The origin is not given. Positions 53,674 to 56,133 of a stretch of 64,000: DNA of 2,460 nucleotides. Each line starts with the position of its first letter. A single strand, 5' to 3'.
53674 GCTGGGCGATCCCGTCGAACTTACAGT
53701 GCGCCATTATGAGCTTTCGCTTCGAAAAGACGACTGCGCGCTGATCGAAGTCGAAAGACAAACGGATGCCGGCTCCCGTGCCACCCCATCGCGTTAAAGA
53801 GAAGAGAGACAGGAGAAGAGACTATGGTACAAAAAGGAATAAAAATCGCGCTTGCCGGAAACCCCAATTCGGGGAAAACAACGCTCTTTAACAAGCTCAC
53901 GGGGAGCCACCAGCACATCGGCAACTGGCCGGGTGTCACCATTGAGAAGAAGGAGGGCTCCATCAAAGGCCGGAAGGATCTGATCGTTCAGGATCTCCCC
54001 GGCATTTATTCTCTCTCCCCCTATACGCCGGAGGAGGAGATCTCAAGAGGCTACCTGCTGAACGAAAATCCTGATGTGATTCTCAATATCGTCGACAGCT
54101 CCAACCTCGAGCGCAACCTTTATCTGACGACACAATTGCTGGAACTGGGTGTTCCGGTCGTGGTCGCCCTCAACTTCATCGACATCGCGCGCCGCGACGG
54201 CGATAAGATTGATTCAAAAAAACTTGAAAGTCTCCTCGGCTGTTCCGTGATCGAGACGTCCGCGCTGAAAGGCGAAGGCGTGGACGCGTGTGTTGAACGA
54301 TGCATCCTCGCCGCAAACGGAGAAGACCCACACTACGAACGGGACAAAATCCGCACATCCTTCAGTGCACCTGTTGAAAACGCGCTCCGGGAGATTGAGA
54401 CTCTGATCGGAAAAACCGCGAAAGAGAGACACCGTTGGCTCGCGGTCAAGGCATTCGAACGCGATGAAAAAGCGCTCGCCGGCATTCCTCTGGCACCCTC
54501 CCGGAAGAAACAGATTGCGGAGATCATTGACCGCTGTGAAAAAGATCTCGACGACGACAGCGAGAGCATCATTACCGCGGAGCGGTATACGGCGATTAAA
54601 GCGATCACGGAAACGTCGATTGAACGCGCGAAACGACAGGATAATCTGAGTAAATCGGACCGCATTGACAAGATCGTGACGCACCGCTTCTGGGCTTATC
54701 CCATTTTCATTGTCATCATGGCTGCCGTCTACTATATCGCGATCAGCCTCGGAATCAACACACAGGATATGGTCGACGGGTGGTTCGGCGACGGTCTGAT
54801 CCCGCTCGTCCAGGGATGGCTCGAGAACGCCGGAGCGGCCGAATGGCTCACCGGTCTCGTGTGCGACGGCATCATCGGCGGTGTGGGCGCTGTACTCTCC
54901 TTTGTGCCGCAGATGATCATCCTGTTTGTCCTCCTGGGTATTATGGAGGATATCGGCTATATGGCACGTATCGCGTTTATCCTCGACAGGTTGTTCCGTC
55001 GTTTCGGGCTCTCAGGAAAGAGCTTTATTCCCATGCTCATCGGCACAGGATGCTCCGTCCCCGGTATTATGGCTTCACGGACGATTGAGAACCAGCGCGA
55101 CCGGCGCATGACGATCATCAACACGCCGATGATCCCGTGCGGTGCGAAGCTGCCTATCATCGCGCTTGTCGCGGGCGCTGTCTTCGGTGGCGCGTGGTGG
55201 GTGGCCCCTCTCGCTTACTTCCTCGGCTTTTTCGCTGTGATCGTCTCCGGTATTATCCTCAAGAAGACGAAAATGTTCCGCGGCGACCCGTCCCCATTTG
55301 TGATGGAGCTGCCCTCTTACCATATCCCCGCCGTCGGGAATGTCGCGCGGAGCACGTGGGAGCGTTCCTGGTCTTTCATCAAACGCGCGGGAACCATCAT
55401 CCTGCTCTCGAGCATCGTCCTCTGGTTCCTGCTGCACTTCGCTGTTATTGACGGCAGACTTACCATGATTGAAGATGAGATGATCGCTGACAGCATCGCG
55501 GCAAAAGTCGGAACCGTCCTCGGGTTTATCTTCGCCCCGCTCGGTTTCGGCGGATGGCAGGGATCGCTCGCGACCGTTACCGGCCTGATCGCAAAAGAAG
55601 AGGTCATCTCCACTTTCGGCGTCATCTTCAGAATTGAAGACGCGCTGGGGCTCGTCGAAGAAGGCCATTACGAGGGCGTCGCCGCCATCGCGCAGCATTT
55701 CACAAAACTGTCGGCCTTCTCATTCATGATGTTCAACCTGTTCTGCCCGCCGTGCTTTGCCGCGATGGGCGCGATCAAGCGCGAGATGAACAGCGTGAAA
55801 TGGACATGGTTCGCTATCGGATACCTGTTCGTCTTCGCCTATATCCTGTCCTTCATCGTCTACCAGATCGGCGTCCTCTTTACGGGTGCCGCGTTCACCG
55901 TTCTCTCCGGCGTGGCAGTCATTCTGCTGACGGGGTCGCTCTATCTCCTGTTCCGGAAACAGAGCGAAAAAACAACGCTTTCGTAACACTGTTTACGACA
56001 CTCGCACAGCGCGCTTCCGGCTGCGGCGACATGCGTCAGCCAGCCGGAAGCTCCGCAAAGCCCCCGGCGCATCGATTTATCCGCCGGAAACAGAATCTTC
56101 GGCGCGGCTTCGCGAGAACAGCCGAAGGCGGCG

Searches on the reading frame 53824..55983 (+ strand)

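Call 48: search_protein_families(library=pfam, proteins=[window:53824-55983:+], max_evalue=0.00001)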
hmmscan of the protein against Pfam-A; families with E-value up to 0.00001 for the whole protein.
window:53824-55983:+ (720 aa): 5 families
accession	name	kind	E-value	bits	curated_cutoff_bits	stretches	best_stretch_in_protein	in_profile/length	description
PF02421.24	FeoB_N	-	2.7e-65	219.1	27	1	7-157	2-153/156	Ferrous iron transport protein B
PF07670.19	Gate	-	4.6e-32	111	29.6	2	357-452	1-103/104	Nucleoside recognition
PF07664.17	FeoB_C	-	1.5e-20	73.1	26.6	1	463-514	3-54/54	Ferrous iron transport protein B C terminus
PF17910.6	FeoB_Cyto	-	7.4e-20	71.6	23.4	1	180-265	1-88/90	FeoB cytosolic helical domain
PF01926.29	MMR_HSR1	-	2.7e-19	69.8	21.9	1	7-117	1-112/113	50S ribosome-binding GTPase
